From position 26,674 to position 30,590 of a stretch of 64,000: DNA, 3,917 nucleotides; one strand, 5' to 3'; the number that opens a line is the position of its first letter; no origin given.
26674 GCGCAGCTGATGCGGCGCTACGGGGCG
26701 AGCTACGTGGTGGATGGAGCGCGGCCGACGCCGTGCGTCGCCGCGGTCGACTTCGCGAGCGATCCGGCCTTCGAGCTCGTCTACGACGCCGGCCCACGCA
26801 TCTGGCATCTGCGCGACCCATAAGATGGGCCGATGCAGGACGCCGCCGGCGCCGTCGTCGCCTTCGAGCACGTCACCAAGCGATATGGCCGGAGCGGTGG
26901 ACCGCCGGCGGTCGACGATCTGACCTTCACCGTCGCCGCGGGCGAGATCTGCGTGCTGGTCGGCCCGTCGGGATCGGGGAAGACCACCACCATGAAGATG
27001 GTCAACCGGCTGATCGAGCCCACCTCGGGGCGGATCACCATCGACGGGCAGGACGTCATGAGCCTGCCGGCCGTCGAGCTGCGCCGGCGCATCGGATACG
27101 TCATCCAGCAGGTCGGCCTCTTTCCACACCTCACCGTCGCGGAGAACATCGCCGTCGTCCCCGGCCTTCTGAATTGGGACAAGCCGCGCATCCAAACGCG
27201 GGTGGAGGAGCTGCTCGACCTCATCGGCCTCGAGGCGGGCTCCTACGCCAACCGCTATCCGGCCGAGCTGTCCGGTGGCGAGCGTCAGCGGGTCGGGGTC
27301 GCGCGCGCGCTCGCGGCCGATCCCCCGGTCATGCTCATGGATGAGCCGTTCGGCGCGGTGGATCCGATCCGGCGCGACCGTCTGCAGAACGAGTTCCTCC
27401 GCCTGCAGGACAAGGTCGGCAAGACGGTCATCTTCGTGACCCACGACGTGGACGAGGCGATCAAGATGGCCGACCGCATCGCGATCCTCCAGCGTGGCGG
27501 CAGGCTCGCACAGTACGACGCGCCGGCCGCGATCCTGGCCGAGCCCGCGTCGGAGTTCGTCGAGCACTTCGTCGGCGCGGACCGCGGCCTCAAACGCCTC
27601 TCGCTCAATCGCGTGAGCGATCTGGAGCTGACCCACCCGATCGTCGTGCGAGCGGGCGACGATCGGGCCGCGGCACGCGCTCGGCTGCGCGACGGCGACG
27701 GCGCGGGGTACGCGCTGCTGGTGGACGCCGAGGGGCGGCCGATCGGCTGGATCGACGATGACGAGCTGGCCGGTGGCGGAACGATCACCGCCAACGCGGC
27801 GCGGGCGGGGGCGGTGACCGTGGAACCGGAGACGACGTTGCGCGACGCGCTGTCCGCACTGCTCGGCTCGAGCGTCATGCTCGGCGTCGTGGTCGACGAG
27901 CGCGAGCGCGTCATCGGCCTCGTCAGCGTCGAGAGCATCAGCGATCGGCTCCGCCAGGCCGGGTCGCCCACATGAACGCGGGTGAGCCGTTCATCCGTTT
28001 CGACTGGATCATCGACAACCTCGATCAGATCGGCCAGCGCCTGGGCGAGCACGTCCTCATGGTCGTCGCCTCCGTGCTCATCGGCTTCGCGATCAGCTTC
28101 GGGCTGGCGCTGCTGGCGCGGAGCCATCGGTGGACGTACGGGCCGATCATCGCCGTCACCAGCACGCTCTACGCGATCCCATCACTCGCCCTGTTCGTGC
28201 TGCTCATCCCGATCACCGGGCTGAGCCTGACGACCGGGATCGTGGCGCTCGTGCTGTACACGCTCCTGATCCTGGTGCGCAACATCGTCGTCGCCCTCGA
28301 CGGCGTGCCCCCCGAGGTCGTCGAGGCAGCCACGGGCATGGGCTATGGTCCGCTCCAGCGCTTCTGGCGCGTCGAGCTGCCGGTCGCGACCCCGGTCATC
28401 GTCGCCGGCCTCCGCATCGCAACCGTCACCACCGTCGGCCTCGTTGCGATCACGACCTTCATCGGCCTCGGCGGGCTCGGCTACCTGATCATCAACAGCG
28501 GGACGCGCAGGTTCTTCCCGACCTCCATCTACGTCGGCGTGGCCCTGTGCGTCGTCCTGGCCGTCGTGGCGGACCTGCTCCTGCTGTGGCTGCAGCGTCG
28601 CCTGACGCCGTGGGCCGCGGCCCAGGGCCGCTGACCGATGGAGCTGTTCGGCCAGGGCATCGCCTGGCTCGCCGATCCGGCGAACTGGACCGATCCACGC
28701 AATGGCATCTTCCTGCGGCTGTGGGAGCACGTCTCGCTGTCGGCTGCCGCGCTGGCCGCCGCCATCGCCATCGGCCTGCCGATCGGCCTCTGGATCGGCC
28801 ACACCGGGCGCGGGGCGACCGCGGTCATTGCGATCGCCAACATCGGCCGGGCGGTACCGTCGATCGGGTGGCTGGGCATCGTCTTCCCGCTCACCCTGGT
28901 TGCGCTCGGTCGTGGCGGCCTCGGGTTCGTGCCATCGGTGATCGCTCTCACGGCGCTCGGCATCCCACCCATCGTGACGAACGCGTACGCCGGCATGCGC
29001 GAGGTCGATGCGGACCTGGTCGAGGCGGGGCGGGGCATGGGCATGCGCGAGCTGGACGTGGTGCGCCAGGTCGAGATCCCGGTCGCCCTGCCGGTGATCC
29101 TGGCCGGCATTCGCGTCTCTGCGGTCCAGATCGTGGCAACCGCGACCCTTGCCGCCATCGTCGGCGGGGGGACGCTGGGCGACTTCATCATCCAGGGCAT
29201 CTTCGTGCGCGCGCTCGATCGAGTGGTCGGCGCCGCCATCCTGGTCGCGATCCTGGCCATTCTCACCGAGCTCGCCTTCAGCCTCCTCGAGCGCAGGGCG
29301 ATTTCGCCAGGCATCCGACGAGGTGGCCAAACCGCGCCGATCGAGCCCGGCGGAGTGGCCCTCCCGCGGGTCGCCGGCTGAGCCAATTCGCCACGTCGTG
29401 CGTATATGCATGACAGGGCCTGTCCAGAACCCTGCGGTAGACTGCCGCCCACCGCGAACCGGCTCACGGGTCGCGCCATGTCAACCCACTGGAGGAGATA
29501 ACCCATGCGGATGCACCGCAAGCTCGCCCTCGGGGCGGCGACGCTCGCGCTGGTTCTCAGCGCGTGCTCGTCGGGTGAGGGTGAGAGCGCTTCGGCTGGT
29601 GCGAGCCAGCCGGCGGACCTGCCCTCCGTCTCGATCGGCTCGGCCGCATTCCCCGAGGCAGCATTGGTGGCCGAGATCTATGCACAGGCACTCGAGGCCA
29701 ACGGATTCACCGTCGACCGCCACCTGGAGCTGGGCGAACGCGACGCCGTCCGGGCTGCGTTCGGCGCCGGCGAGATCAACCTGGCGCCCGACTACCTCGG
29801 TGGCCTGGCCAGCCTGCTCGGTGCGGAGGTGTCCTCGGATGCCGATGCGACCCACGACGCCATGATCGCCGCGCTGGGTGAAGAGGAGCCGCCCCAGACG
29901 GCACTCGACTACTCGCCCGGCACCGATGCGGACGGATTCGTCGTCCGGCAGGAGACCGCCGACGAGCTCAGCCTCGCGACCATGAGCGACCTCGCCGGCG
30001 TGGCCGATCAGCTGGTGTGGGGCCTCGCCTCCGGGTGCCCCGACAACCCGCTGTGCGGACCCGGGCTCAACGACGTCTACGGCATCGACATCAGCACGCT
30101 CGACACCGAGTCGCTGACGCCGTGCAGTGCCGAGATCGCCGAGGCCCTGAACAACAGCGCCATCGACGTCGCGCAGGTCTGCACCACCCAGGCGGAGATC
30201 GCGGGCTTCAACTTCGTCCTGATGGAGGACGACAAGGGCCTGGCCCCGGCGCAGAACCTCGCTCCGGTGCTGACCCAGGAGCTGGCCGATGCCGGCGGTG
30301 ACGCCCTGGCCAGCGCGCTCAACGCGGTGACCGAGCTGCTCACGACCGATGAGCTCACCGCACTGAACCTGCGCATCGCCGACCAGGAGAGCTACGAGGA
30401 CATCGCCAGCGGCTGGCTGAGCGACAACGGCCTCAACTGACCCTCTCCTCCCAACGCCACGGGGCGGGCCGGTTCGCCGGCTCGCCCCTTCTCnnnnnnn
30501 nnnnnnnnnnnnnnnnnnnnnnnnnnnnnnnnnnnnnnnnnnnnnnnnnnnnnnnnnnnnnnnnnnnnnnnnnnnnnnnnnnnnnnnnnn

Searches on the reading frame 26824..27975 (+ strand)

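Call 46: search_protein_families(library=ncbifam, proteins=[window:26824-27975:+], max_evalue=0.00001)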
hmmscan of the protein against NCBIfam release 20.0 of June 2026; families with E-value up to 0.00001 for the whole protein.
window:26824-27975:+ (383 aa): 185 families (the best 25 are shown)
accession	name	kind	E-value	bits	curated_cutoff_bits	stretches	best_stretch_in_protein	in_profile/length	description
TIGR01186.1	proV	subfamily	3.8e-103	345.4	326.6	1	24-375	3-356/363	betaine/proline/choline family ABC transporter ATP-binding protein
TIGR03415.1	ABC_choXWV_ATP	equivalog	5.7e-68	229.6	483.75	1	29-376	39-379/382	choline ABC transporter ATP-binding protein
TIGR00968.1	3a0106s01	subfamily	2.7e-67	226.8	342.75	1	14-253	3-234/237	sulfate ABC transporter ATP-binding protein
TIGR01187.1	potA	subfamily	6.8e-66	222.6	355.6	1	45-276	1-227/325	polyamine ABC transporter ATP-binding protein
TIGR03265.1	PhnT2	equivalog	1.2e-65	222.1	457.7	1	12-257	5-242/353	putative 2-aminoethylphosphonate ABC transporter ATP-binding protein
NF006987.0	PRK09452.1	equivalog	5.9e-62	209.5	482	1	9-266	15-264/378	spermidine/putrescine ABC transporter ATP-binding protein PotA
NF040840.2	tungstate_WtpC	equivalog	4.2e-59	200.6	440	1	30-254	16-235/347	tungstate ABC transporter ATP-binding protein WtpC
NF007480.0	PRK10070.1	equivalog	5.7e-59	199.9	444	1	29-374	43-390/400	glycine betaine/L-proline ABC transporter ATP-binding protein ProV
NF008105.0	PRK10851.1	equivalog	1.1e-57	195.4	502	1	15-252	6-239/362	sulfate/thiosulfate ABC transporter ATP-binding protein CysA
NF008621.0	PRK11607.1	equivalog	5e-57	193.4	613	1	14-253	22-253/377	putrescine ABC transporter ATP-binding subunit PotG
NF043075.1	MMSYN1_0197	equivalog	7e-57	192.9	550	1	12-252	3-235/341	spermidine/putrescine ABC transporter ATP-binding protein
TIGR03258.1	PhnT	equivalog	2.8e-55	187.8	499.15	1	10-256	7-246/359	2-aminoethylphosphonate ABC transport system ATP-binding subunit PhnT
NF008653.0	PRK11650.1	subfamily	2.9e-55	187.8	432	1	10-252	2-237/357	sn-glycerol-3-phosphate ABC transporter ATP-binding protein UgpC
NF040933.2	ABC_arch_GlcV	equivalog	5.3e-53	180.1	450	1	12-252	3-244/357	glucose ABC transporter ATP-binding protein GlcV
TIGR02673.1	FtsE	equivalog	4.8e-50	170.2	264.85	1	11-225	1-213/214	cell division ATP-binding protein FtsE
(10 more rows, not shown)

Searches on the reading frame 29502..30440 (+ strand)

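Call 46: search_protein_families(library=ncbifam, proteins=[window:29502-30440:+], max_evalue=0.00001)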
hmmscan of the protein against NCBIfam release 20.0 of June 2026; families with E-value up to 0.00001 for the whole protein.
window:29502-30440:+ (312 aa): 1 family
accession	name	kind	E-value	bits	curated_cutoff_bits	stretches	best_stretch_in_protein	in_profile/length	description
NF049931.1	GlyBetbindOsmF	equivalog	2.7e-20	72.6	400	1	42-311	4-281/283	glycine betaine ABC transporter substrate-binding protein OsmF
